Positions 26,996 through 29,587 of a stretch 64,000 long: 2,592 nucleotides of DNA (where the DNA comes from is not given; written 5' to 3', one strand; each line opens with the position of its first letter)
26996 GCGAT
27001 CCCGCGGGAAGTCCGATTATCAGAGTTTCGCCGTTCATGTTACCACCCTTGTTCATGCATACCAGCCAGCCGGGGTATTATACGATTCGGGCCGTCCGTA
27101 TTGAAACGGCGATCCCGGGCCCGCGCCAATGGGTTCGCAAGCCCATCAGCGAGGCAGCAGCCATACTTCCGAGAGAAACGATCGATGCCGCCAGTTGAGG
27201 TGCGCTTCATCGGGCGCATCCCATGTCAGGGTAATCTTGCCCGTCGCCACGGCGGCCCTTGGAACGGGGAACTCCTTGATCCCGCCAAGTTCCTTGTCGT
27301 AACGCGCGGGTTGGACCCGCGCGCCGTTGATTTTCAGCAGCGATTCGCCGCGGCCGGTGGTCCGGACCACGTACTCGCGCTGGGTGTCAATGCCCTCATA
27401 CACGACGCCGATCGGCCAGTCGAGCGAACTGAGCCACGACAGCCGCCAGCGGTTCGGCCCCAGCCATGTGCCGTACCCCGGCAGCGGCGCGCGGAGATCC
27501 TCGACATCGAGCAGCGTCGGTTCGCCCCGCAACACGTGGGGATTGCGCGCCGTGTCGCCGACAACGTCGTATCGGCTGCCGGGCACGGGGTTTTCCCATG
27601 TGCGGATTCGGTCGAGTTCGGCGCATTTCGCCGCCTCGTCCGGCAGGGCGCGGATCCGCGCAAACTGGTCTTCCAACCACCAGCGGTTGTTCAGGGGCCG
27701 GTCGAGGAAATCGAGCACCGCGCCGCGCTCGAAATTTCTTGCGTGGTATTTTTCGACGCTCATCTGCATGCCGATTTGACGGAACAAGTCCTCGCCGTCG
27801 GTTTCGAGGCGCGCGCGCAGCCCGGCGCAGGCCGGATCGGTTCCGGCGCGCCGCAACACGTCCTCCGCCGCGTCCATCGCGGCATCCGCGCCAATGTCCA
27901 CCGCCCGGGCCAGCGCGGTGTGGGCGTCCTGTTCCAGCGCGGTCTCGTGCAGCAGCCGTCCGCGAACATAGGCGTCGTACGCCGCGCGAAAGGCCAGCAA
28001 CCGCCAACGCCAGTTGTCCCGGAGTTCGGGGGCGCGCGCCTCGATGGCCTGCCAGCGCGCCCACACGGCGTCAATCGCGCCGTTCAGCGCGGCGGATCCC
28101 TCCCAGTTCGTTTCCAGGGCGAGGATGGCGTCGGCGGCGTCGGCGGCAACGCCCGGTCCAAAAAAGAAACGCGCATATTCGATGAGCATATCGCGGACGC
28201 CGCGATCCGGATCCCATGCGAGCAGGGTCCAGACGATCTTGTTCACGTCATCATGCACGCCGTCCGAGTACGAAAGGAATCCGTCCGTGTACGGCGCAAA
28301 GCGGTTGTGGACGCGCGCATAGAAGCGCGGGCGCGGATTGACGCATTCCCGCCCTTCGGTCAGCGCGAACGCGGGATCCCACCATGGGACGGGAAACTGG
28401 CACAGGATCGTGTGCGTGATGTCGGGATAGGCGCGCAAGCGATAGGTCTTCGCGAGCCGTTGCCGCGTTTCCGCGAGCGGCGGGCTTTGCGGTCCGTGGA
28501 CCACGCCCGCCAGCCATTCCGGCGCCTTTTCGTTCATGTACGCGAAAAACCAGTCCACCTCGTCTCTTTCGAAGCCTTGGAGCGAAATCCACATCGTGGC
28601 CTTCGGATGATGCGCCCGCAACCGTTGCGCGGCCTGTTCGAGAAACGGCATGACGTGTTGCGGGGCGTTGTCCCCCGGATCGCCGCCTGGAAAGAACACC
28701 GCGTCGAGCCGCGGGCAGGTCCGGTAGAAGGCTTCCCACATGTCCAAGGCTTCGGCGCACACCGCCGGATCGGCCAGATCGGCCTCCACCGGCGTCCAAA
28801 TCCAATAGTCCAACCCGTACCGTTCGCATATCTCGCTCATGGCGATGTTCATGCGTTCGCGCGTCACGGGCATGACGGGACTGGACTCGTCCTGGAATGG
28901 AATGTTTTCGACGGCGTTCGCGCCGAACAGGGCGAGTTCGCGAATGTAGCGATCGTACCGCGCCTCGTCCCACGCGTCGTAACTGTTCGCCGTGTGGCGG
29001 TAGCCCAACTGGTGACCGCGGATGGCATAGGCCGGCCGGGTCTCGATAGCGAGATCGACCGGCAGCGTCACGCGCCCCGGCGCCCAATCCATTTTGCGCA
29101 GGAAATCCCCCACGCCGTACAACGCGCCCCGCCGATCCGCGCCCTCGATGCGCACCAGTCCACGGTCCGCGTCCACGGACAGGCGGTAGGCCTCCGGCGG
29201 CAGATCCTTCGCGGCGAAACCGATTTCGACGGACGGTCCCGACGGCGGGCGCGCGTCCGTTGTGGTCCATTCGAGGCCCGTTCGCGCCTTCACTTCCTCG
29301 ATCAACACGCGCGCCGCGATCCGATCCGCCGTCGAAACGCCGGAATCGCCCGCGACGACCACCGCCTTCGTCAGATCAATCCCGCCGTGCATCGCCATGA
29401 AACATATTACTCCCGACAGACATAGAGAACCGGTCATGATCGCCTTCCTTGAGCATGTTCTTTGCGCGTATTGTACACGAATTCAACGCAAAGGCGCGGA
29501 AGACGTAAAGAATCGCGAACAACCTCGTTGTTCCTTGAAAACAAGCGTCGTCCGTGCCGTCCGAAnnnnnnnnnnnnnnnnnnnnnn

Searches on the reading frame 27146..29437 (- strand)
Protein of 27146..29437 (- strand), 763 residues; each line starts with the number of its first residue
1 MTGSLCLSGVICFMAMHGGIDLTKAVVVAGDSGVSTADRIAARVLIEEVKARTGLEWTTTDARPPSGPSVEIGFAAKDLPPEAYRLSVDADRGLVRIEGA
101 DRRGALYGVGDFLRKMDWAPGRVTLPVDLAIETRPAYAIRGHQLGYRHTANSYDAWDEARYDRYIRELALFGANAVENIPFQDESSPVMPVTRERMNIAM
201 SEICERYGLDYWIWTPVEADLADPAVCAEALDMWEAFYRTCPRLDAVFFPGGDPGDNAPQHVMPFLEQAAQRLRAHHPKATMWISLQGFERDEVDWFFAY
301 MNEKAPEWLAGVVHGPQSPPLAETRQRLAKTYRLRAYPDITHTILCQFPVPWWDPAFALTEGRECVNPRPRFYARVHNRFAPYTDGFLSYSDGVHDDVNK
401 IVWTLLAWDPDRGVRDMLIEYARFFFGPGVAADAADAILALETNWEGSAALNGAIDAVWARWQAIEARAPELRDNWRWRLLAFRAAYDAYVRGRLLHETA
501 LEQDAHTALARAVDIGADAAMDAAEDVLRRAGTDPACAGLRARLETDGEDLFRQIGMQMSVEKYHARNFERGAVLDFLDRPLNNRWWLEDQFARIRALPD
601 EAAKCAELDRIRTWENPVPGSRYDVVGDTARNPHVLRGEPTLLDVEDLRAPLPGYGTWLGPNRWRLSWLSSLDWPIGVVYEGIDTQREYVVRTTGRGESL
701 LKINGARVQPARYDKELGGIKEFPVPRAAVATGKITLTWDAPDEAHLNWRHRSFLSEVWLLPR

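Call 54: search_protein_families(library=pfam, proteins=[window:27146-29437:-], max_evalue=0.00001)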
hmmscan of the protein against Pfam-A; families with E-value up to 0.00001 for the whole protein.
window:27146-29437:- (763 aa): 1 family
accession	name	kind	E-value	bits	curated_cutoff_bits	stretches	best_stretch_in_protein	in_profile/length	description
PF02838.20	Glyco_hydro_20b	-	7.6e-08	33.6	26.1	1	18-109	16-101/124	Glycosyl hydrolase family 20, domain 2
